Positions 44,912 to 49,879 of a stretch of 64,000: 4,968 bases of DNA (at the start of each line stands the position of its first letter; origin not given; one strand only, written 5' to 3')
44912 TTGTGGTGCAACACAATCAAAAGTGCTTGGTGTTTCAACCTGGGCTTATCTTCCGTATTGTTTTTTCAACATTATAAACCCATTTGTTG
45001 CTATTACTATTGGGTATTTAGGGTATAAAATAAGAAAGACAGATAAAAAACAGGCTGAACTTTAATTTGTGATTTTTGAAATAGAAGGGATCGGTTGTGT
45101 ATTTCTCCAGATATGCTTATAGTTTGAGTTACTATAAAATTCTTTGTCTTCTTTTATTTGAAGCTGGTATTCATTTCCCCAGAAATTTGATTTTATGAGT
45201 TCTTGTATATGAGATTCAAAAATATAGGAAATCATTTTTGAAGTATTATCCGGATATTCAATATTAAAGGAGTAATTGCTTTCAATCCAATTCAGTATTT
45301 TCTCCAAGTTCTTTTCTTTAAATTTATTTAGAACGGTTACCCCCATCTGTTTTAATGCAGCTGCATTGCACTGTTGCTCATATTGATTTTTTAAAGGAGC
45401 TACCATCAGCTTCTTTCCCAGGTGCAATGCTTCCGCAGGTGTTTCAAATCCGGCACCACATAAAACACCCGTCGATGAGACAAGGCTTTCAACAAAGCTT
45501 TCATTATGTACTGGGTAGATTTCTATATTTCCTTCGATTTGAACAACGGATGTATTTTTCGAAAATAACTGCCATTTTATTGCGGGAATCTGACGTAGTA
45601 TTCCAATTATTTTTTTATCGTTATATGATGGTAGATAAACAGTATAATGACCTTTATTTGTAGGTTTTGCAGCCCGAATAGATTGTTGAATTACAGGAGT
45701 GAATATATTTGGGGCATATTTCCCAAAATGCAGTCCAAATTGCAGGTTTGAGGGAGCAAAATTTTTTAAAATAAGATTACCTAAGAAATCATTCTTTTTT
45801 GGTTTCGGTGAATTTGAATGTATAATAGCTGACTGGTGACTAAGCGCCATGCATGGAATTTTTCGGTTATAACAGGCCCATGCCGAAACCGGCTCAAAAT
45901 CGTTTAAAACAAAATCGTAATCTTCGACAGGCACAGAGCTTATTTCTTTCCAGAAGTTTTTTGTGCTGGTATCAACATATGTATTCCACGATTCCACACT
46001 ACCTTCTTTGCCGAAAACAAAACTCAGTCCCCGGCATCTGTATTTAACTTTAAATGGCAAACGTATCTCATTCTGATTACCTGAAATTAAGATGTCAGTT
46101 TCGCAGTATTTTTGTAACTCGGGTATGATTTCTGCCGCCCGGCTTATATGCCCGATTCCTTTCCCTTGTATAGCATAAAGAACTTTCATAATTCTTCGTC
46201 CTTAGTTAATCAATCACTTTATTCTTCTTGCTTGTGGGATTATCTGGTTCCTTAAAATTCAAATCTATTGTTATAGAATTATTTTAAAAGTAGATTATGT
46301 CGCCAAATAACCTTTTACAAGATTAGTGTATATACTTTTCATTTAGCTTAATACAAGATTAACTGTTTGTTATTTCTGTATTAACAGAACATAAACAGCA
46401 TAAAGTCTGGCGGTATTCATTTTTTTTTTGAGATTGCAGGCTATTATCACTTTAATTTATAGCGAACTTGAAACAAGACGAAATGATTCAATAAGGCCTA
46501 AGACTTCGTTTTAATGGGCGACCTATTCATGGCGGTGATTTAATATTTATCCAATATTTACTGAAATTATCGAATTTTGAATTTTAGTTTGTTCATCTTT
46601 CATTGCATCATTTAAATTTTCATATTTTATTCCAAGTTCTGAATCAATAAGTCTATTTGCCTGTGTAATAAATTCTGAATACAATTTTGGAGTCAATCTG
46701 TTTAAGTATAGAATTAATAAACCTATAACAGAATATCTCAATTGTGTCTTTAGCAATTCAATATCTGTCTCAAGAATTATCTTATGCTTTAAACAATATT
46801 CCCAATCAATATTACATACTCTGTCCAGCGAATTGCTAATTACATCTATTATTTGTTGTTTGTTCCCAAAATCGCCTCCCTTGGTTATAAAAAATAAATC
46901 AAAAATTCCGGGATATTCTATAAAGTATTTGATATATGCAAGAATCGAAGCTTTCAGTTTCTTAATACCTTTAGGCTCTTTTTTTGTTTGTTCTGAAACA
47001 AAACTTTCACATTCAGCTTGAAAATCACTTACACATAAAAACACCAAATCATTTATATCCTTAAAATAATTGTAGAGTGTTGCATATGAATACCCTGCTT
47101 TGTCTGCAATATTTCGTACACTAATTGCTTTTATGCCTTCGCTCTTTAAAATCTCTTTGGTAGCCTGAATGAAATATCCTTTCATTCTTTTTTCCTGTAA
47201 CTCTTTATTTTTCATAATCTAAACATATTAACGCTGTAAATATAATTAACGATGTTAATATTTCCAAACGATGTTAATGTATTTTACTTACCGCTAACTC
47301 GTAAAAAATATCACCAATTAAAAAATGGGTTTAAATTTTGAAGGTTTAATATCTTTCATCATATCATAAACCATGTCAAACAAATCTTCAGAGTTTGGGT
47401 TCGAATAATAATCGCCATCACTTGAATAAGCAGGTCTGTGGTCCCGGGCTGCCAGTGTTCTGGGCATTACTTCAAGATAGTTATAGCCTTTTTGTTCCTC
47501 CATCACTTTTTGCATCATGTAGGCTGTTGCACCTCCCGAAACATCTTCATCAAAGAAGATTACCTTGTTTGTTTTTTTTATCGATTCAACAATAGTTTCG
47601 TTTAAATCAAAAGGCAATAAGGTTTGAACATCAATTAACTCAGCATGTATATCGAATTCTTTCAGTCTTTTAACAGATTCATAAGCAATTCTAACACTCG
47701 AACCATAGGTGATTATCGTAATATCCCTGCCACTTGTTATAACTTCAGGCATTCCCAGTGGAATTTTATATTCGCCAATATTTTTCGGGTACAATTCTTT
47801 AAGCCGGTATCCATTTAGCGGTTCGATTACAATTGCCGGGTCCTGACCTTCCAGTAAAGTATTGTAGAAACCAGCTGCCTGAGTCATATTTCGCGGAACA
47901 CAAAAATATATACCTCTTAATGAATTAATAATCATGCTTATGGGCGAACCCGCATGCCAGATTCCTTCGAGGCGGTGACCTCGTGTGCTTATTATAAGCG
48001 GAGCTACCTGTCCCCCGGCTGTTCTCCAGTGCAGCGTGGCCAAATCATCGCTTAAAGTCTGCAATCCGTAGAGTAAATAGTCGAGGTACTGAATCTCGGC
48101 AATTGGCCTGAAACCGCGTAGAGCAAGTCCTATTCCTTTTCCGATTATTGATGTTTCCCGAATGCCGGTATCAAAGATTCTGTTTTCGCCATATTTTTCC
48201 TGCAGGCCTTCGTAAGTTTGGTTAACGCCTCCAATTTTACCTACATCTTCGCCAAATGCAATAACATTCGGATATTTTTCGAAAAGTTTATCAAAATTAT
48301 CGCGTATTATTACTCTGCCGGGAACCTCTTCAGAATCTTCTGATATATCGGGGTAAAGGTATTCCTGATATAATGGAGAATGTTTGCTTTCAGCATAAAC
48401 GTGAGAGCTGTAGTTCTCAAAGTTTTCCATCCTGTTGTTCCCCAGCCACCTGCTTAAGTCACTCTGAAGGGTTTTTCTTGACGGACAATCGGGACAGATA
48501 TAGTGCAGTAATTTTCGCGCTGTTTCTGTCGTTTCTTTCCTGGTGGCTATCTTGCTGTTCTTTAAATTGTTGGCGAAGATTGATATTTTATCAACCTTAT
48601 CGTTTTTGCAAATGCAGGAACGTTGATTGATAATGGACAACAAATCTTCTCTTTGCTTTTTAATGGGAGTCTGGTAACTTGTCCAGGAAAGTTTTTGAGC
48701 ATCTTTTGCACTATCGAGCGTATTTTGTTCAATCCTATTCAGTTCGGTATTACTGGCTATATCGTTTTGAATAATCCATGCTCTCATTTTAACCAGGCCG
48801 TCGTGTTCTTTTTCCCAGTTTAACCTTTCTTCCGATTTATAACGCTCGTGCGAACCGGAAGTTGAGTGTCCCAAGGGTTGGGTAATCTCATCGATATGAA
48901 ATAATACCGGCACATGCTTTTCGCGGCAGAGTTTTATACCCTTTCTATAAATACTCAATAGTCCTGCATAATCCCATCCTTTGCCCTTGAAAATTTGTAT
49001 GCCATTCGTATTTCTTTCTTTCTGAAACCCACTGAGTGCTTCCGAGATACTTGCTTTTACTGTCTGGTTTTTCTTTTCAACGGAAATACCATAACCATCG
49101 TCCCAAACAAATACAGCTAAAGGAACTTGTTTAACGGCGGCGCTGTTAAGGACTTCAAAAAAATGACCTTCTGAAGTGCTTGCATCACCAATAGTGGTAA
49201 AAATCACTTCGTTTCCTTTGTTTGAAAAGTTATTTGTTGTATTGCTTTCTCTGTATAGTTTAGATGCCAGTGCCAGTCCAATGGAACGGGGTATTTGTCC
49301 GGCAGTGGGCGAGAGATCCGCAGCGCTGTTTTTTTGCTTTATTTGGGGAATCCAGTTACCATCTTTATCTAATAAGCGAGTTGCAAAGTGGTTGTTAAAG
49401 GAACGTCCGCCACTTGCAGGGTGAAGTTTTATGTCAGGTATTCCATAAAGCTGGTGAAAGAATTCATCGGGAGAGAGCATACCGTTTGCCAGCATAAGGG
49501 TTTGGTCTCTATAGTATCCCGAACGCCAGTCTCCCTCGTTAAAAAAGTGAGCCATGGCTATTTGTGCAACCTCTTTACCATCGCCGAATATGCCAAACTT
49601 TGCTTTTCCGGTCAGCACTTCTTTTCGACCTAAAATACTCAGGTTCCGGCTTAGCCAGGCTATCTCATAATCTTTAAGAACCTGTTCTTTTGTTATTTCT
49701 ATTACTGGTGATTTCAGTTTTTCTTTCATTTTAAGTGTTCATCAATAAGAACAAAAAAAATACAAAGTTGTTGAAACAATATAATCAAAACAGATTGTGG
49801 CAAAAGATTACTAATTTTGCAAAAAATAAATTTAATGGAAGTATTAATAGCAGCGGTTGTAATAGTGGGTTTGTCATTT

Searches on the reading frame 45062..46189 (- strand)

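Call 65: search_protein_families(library=pfam, proteins=[window:45062-46189:-], max_evalue=0.00001)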
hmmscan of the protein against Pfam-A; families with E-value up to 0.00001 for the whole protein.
window:45062-46189:- (375 aa): 1 family
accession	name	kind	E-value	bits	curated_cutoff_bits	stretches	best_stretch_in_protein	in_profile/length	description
PF13528.12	Glyco_trans_1_3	-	8.6e-32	111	25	1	1-299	1-315/322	Glycosyl transferase family 1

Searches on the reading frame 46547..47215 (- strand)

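Call 65: search_protein_families(library=pfam, proteins=[window:46547-47215:-], max_evalue=0.00001)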
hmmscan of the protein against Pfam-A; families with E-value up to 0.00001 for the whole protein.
window:46547-47215:- (222 aa): 1 family
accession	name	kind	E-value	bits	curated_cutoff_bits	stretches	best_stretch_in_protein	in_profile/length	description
PF00440.29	TetR_N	-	1.1e-09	38.4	24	1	16-58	2-44/47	Bacterial regulatory proteins, tetR family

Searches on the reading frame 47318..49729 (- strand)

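Call 65: search_protein_families(library=pfam, proteins=[window:47318-49729:-], max_evalue=0.00001)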
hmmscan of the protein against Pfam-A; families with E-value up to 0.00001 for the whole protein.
window:47318-49729:- (803 aa): 4 families
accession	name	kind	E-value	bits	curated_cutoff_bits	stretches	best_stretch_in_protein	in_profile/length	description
PF00676.26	E1_dh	-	6.6e-26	91.4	22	1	27-348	7-291/300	Dehydrogenase E1 component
PF02779.29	Transket_pyr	-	9.4e-20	71.4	27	1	472-639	6-170/174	Transketolase, pyrimidine binding domain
PF02780.25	Transketolase_C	-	1e-16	61.4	25.9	1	662-768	4-108/124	Transketolase, C-terminal domain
PF17147.9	PFOR_II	-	4.4e-06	27.4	27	1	669-749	2-81/102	Pyruvate:ferredoxin oxidoreductase core domain II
